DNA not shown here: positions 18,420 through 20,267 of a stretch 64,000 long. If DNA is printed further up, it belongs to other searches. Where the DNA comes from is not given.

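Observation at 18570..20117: Single polypeptide combining STAS, an APH/choline-kinase-fold phosphotransferase and an RsbW-like ATPase domain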

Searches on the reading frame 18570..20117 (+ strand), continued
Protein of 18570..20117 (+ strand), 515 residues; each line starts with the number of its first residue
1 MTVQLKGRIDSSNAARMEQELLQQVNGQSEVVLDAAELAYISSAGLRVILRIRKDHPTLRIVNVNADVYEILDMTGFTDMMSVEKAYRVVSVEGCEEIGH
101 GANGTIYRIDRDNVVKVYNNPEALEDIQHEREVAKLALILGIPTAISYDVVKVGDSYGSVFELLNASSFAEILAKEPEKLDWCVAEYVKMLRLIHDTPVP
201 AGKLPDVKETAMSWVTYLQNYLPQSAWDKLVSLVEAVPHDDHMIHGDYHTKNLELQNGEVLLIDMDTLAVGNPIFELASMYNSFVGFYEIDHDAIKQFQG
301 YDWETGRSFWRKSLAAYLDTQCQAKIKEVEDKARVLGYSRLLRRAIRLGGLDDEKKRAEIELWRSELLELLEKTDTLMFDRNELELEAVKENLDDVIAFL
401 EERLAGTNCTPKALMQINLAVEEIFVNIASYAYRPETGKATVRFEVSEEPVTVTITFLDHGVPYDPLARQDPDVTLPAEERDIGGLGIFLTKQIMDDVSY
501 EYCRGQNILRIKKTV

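Call 25: find_homologous_proteins(query=P0123, max_evalue=0.00001)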
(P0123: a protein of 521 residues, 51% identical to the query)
Query P0123 (521 aa): 4818 proteins with E <= 0.00001 among 8000 candidates; the best 120 are listed.
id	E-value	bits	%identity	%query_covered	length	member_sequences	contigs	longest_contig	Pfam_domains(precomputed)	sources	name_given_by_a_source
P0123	0.0e+0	1146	100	100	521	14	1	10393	PF01740.27,PF13581.13,PF01636.30,PF13466.13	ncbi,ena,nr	ncbi:MAG: ATP-binding protein [Clostridia bacterium]|nr:ATP-binding protein [Clostridia bacterium]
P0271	2.9e-269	912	79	100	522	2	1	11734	PF01740.27,PF13581.13,PF01636.30,PF13466.13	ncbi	-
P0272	1.3e-170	587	56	97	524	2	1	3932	PF01740.27,PF13581.13,PF01636.30,PF13466.13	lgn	-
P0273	2.7e-167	576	53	99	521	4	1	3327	PF01740.27,PF13581.13,PF01636.30,PF13466.13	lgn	-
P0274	5.8e-167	574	54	98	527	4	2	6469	PF01740.27,PF13581.13,PF01636.30,PF13466.13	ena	-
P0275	1.0e-165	570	55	98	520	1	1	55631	PF01740.27,PF13581.13,PF01636.30,PF13466.13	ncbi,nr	ncbi:MAG: ATP-binding protein [Clostridiales bacterium]|nr:ATP-binding protein [Clostridiales bacter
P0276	1.6e-165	570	54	98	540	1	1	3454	PF01740.27,PF13581.13,PF01636.30,PF13466.13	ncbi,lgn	-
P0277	1.8e-163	563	53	98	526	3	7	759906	PF01740.27,PF13581.13,PF01636.30,PF13466.13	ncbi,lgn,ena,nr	ncbi:MAG: anti-sigma factor antagonist [Clostridia bacterium]|nr:anti-sigma factor antagonist [Clost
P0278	6.8e-163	561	54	98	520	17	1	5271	PF01740.27,PF13581.13,PF26324.1,PF01636.30,PF13466.13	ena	-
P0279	2.9e-161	556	55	97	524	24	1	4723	PF01740.27,PF13581.13,PF01636.30,PF13466.13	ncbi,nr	ncbi:MAG: ATP-binding protein [Clostridia bacterium]|nr:ATP-binding protein [Clostridia bacterium]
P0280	5.6e-161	555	52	98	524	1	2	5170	PF01740.27,PF13581.13,PF01636.30,PF13466.13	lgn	-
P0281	1.1e-160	554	52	99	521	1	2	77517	PF01740.27,PF13581.13,PF01636.30,PF13466.13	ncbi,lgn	-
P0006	3.4e-160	552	52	98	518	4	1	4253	PF01740.27,PF13581.13,PF01636.30,PF13466.13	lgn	-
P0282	5.0e-160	552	53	97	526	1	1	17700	PF01740.27,PF13581.13,PF01636.30,PF13466.13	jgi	jgi:uncharacterized protein (TIGR02172 family)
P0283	8.6e-159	548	53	98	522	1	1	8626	PF01740.27,PF13581.13,PF01636.30,PF13466.13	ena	-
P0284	4.9e-158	545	54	98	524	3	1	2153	PF01740.27,PF13581.13,PF01636.30,PF13466.13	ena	-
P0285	5.6e-158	545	52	97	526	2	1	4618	PF01740.27,PF13581.13,PF01636.30,PF13466.13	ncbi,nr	ncbi:MAG: ATP-binding protein [Clostridia bacterium]|nr:ATP-binding protein [Clostridia bacterium]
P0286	7.1e-158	544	51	98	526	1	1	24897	PF01740.27,PF13581.13,PF01636.30,PF13466.13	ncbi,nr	ncbi:MAG: anti-sigma factor antagonist [Solobacterium sp.]|nr:anti-sigma factor antagonist [Solobact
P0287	1.1e-157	544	53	97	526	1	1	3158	PF01740.27,PF13581.13,PF01636.30,PF13466.13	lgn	-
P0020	1.1e-157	544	52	98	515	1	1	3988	PF01740.27,PF13581.13,PF01636.30,PF13466.13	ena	-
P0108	1.5e-157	543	53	98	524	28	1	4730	PF01740.27,PF13581.13,PF01636.30,PF13466.13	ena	-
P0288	1.8e-157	543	51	98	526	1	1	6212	PF01740.27,PF13581.13,PF01636.30,PF13466.13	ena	-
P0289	1.1e-156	541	52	98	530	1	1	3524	PF01740.27,PF13581.13,PF01636.30,PF13466.13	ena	-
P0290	1.1e-156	540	53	97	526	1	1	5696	PF01740.27,PF13581.13,PF01636.30,PF13466.13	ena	-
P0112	1.4e-156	540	51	98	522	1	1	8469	PF01740.27,PF13581.13,PF01636.30,PF13466.13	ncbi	-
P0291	1.5e-155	537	52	97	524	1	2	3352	PF01740.27,PF13581.13,PF01636.30,PF13466.13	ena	-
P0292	1.8e-155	537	51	98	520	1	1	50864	PF01740.27,PF13581.13,PF01636.30,PF13466.13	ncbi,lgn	-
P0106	2.1e-155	536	51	98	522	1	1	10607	PF01740.27,PF13581.13,PF01636.30,PF13466.13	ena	-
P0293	2.4e-155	536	51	98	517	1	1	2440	PF01740.27,PF13581.13,PF01636.30,PF13466.13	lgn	-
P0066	2.9e-155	536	50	98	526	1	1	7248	PF01740.27,PF13581.13,PF01636.30,PF13466.13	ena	-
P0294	3.0e-155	536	52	98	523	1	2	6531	PF01740.27,PF13581.13,PF01636.30,PF13466.13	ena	-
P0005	3.0e-155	536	51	98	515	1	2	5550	PF01740.27,PF13581.13,PF01636.30,PF13466.13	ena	-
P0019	5.7e-155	535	52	98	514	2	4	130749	PF01740.27,PF13581.13,PF01636.30,PF13466.13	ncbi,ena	-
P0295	5.8e-155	535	51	98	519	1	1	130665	PF01740.27,PF13581.13,PF01636.30,PF13466.13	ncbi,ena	-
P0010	7.7e-155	534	51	98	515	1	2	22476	PF01740.27,PF13581.13,PF01636.30,PF13466.13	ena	-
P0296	8.0e-155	534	53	97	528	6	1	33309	PF01740.27,PF13581.13,PF01636.30,PF13466.13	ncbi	-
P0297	9.1e-155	534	50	98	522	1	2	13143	PF01740.27,PF13581.13,PF01636.30,PF13466.13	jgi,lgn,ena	-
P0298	1.0e-154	534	50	97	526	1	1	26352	PF01740.27,PF13581.13,PF01636.30,PF13466.13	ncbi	-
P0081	1.2e-154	534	51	98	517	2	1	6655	PF01740.27,PF13581.13,PF01636.30,PF13466.13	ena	-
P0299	1.2e-154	534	50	99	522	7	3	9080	PF01740.27,PF13581.13,PF01636.30,PF13466.13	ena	-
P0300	1.4e-154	534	51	98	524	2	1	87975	PF01740.27,PF13581.13,PF01636.30,PF13466.13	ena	-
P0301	1.7e-154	533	51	98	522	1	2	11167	PF01740.27,PF13581.13,PF01636.30,PF13466.13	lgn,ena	-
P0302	1.9e-154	533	52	98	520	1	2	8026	PF01740.27,PF13581.13,PF01636.30,PF13466.13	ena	-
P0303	2.2e-154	533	51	98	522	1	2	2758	PF01740.27,PF13581.13,PF01636.30,PF13466.13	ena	-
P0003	2.2e-154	533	51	98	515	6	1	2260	PF01740.27,PF13581.13,PF01636.30,PF13466.13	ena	-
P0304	2.5e-154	533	51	98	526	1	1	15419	PF01740.27,PF13581.13,PF01636.30,PF13466.13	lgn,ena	-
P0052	2.7e-154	533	51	98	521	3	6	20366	PF01740.27,PF13581.13,PF01636.30,PF13466.13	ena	-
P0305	2.7e-154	533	52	98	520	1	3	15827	PF01740.27,PF13581.13,PF01636.30,PF13466.13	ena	-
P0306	3.8e-154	532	51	98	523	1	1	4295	PF01740.27,PF13581.13,PF01636.30,PF13466.13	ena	-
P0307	4.2e-154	532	52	98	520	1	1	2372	PF01740.27,PF13581.13,PF01636.30,PF13466.13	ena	-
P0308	4.8e-154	532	51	98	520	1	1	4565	PF01740.27,PF13581.13,PF01636.30,PF13466.13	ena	-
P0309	5.0e-154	532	51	98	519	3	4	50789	PF01740.27,PF13581.13,PF01636.30,PF13466.13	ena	-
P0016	5.2e-154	532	50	98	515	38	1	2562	PF01740.27,PF13581.13,PF01636.30,PF13466.13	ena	-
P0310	5.8e-154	532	49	98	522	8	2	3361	PF01740.27,PF13581.13,PF01636.30,PF13466.13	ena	-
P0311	6.2e-154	531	52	98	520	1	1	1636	PF01740.27,PF13581.13,PF01636.30,PF13466.13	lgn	-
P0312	6.3e-154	531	53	98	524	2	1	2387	PF01740.27,PF13581.13,PF01636.30,PF13466.13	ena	-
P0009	6.9e-154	531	51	98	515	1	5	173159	PF01740.27,PF13581.13,PF01636.30,PF13466.13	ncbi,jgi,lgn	jgi:uncharacterized protein (TIGR02172 family)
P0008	9.0e-154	531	51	98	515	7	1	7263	PF01740.27,PF13581.13,PF01636.30,PF13466.13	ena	-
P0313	9.0e-154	531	51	98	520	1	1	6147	PF01740.27,PF13581.13,PF01636.30,PF13466.13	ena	-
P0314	9.3e-154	531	53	97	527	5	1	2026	PF01740.27,PF13581.13,PF01636.30,PF13466.13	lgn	-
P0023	9.6e-154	531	51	97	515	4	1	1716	PF01740.27,PF13581.13,PF01636.30,PF13466.13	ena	-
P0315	1.0e-153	531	52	98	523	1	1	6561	PF01740.27,PF13581.13,PF01636.30,PF13466.13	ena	-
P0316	1.1e-153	531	52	98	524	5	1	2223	PF01740.27,PF13581.13,PF01636.30,PF13466.13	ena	-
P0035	1.5e-153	530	51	98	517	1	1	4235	PF01740.27,PF13581.13,PF01636.30,PF13466.13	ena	-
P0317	1.6e-153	530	51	98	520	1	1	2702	PF01740.27,PF13581.13,PF01636.30,PF13466.13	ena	-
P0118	1.8e-153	530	51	98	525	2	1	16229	PF01740.27,PF13581.13,PF01636.30,PF13466.13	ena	-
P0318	1.9e-153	530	52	98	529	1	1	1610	PF01740.27,PF13581.13,PF01636.30,PF13466.13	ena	-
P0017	1.9e-153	530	49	98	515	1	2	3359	PF01740.27,PF13581.13,PF01636.30,PF13466.13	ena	-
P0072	2.0e-153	530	52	98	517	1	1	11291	PF01740.27,PF13581.13,PF01636.30,PF13466.13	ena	-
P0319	2.2e-153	530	52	98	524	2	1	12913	PF01740.27,PF13581.13,PF01636.30,PF13466.13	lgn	-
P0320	2.4e-153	530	51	98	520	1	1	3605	PF01740.27,PF13581.13,PF01636.30,PF13466.13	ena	-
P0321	2.5e-153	529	50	98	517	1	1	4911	PF01740.27,PF13581.13,PF01636.30,PF13466.13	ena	-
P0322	2.7e-153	529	51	98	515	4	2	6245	PF01740.27,PF13581.13,PF01636.30,PF13466.13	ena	-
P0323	2.8e-153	529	50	98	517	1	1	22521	PF01740.27,PF13581.13,PF01636.30,PF13466.13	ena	-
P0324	3.0e-153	529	51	98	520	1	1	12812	PF01740.27,PF13581.13,PF01636.30,PF13466.13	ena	-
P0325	3.1e-153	529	50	98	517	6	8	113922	PF01740.27,PF13581.13,PF01636.30,PF13466.13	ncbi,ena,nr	ncbi:MAG: ATP-binding protein [Oscillospiraceae bacterium]|nr:ATP-binding protein [Oscillospiraceae 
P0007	3.3e-153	529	50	98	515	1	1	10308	PF01740.27,PF13581.13,PF01636.30,PF13466.13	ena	-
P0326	3.3e-153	529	49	98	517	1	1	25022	PF01740.27,PF13581.13,PF01636.30,PF13466.13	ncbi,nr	ncbi:MAG: ATP-binding protein [Oscillospiraceae bacterium]|nr:ATP-binding protein [Oscillospiraceae 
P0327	3.5e-153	529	51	98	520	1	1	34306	PF01740.27,PF13581.13,PF01636.30,PF13466.13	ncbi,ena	-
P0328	3.9e-153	529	51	98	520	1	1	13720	PF01740.27,PF13581.13,PF01636.30,PF13466.13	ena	-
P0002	3.9e-153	529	50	98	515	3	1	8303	PF01740.27,PF13581.13,PF01636.30,PF13466.13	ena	-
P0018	4.2e-153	529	51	98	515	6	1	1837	PF01740.27,PF13581.13,PF01636.30,PF13466.13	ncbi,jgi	jgi:uncharacterized protein (TIGR02172 family)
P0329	4.2e-153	529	51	98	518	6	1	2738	PF01740.27,PF13581.13,PF01636.30,PF13466.13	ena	-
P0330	4.3e-153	529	51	98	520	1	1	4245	PF01740.27,PF13581.13,PF01636.30,PF13466.13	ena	-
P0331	4.5e-153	529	51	98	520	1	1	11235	PF01740.27,PF13581.13,PF01636.30,PF13466.13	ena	-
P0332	4.9e-153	529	51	98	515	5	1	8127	PF01740.27,PF13581.13,PF01636.30,PF13466.13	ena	-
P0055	5.0e-153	528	51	98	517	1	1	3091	PF01740.27,PF13581.13,PF01636.30,PF13466.13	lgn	-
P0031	5.3e-153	528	50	98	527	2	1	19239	PF01740.27,PF13581.13,PF01636.30,PF13466.13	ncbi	-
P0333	5.8e-153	528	50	98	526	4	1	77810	PF01740.27,PF13581.13,PF01636.30,PF13466.13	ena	-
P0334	5.8e-153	528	51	97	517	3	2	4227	PF01740.27,PF13581.13,PF01636.30,PF13466.13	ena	-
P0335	7.0e-153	528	50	98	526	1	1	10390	PF01740.27,PF13581.13,PF01636.30,PF13466.13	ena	-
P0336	7.6e-153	528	51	98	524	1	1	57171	PF01740.27,PF13581.13,PF01636.30,PF13466.13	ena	-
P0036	7.8e-153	528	50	98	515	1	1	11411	PF01740.27,PF13581.13,PF01636.30,PF13466.13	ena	-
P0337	8.1e-153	528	51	98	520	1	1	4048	PF01740.27,PF13581.13,PF01636.30,PF13466.13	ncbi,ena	-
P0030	8.2e-153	528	50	98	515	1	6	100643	PF01740.27,PF13581.13,PF01636.30,PF13466.13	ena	-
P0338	1.1e-152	527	50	98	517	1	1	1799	PF01740.27,PF13581.13,PF01636.30,PF13466.13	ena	-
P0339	1.1e-152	527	51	98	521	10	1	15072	PF01740.27,PF13581.13,PF01636.30,PF13466.13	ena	-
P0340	1.4e-152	527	51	97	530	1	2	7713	PF01740.27,PF13581.13,PF01636.30,PF13466.13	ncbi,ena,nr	ncbi:MAG: anti-sigma factor antagonist [Clostridia bacterium]|nr:anti-sigma factor antagonist [Clost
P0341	1.5e-152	527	51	98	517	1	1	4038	PF01740.27,PF13581.13,PF01636.30,PF13466.13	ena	-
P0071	1.7e-152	527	51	98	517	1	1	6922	PF01740.27,PF13581.13,PF01636.30,PF13466.13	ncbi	-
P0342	1.7e-152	527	50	98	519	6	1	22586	PF01740.27,PF13581.13,PF01636.30,PF13466.13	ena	-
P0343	1.7e-152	527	50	98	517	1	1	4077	PF01740.27,PF13581.13,PF01636.30,PF13466.13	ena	-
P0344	1.8e-152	527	51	98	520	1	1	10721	PF01740.27,PF13581.13,PF01636.30,PF13466.13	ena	-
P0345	1.9e-152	527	50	98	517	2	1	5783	PF01740.27,PF13581.13,PF01636.30,PF13466.13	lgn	-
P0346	1.9e-152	527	50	98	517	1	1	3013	PF01740.27,PF13581.13,PF01636.30,PF13466.13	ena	-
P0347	2.1e-152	526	50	98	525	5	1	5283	PF01740.27,PF13581.13,PF01636.30,PF13466.13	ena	-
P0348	2.2e-152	526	52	97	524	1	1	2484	PF01740.27,PF13581.13,PF01636.30,PF13466.13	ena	-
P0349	2.8e-152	526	50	98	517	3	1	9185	PF01740.27,PF13581.13,PF01636.30,PF13466.13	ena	-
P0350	2.9e-152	526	50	98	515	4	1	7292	PF01740.27,PF13581.13,PF01636.30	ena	-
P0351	3.0e-152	526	50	98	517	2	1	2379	PF01740.27,PF13581.13,PF01636.30,PF13466.13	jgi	jgi:uncharacterized protein (TIGR02172 family)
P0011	3.2e-152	526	51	98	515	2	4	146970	PF01740.27,PF13581.13,PF01636.30,PF13466.13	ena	-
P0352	3.2e-152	526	50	98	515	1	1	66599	PF01740.27,PF13581.13,PF01636.30,PF13466.13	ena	-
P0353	3.4e-152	526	51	98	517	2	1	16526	PF01740.27,PF13581.13,PF01636.30,PF13466.13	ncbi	-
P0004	3.5e-152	526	50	98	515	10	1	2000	PF01740.27,PF13581.13,PF01636.30,PF13466.13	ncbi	-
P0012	3.9e-152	526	50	98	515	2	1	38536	PF01740.27,PF13581.13,PF01636.30,PF13466.13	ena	-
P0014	4.3e-152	525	51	98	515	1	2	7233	PF01740.27,PF13581.13,PF01636.30,PF13466.13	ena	-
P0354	4.4e-152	525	51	98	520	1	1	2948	PF01740.27,PF13581.13,PF01636.30,PF13466.13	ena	-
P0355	4.4e-152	525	51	98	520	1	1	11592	PF01740.27,PF13581.13,PF01636.30,PF13466.13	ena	-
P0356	5.4e-152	525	51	98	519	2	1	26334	PF01740.27,PF13581.13,PF01636.30,PF13466.13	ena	-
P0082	6.2e-152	525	50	98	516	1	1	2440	PF01740.27,PF13581.13,PF01636.30,PF13466.13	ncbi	-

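Call 29: list_cluster_members(proteins=[P0126, P0127, P0138, P0130, P0206, P0221, P0245, P0153, P0121, P0141])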
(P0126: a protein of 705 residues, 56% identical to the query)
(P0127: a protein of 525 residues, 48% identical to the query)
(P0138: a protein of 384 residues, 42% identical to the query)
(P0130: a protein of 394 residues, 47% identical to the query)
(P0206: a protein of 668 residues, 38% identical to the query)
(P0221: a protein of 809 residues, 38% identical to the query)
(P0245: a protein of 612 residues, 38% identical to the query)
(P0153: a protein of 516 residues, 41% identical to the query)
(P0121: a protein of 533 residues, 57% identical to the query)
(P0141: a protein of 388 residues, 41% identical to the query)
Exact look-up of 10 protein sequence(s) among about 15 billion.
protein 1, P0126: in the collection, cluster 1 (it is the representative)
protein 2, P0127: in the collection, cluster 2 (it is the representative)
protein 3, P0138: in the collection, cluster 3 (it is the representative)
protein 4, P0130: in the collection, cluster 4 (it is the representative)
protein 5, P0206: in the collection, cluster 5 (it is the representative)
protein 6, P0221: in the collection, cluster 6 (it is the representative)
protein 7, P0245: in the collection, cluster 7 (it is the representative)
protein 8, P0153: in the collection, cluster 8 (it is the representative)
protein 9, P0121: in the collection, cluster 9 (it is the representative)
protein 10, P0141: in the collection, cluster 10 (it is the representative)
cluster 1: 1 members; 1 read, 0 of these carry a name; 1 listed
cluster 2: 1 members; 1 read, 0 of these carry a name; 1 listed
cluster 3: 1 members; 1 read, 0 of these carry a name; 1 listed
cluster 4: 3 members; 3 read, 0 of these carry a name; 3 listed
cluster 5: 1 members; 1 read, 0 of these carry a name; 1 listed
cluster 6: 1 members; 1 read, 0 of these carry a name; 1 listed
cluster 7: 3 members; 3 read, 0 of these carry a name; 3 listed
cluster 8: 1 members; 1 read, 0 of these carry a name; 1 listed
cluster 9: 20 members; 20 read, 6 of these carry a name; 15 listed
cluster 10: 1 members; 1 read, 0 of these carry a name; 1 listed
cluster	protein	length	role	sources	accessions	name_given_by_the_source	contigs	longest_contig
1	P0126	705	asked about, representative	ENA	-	-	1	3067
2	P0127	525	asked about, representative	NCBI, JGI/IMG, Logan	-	-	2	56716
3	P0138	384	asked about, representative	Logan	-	-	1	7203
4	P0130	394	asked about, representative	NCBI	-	-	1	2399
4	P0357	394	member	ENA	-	-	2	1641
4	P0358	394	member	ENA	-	-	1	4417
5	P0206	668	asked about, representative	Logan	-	-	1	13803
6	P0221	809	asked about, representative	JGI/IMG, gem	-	-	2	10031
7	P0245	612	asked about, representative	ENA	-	-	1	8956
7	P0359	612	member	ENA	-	-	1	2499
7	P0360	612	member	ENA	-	-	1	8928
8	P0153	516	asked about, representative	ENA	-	-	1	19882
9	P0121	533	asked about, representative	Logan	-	-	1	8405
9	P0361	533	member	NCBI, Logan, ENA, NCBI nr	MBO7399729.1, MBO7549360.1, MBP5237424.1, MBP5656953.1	MAG: ATP-binding protein [Clostridia bacterium] | ATP-binding protein [Clostridia bacterium]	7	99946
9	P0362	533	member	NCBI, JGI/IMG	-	uncharacterized protein (TIGR02172 family)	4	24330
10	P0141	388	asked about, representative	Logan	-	-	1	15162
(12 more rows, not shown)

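Call 38: predict_structure(alignment_id=A1)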
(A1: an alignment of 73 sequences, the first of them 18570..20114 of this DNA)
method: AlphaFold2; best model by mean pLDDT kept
length: 515 residues; sequences in the alignment: 73
mean_pLDDT: 88.9   pTM: 0.81
mean pLDDT of the five models: 88.9, 88.0, 88.0, 87.4, 85.6
residues with pLDDT >= 90: 281; 70-90: 221; 50-70: 13; < 50: 0
segments of 3 or more residues with pLDDT < 50: none
pLDDT, mean of each block of 10 residues (from residue 1): 91 91 86 92 89 90 86 84 83 75 74 79 76 79 77 82 76 92 97 96 93 96 98 98 93 85 86 98 95 89 96 98 97 98 93 91 98 95 93 93 86 92 89 82 88 92 84 79 78 93 92 91
secondary structure, 60 per line:
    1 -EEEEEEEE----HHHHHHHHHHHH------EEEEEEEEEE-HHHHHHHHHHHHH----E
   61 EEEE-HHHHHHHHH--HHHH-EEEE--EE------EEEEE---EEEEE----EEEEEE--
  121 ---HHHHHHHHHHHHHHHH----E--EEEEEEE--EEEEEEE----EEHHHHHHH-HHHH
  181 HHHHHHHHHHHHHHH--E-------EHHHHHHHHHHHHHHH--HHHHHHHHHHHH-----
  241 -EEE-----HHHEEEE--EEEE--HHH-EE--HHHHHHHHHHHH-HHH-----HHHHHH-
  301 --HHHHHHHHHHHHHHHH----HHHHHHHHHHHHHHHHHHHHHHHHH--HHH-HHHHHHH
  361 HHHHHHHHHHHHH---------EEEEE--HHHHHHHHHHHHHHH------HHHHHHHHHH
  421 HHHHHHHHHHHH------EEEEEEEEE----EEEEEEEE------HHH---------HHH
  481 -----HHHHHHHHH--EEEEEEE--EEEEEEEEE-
elements in order: E2-9 H14-25 E32-41 H43-55 E60-64 H66-74 H77-80 E82-85 E96-100 E104-108 E113-118 H124-139 E147-153 E156-162 H169-175 H177-195 H207-221 H224-235 E242-244 E253-256 E259-262 H273-284 H294-299 H303-318 H323-347 H354-373 E383-387 H390-404 H411-432 E439-447 E452-459 H486-494 E497-503 E506-514
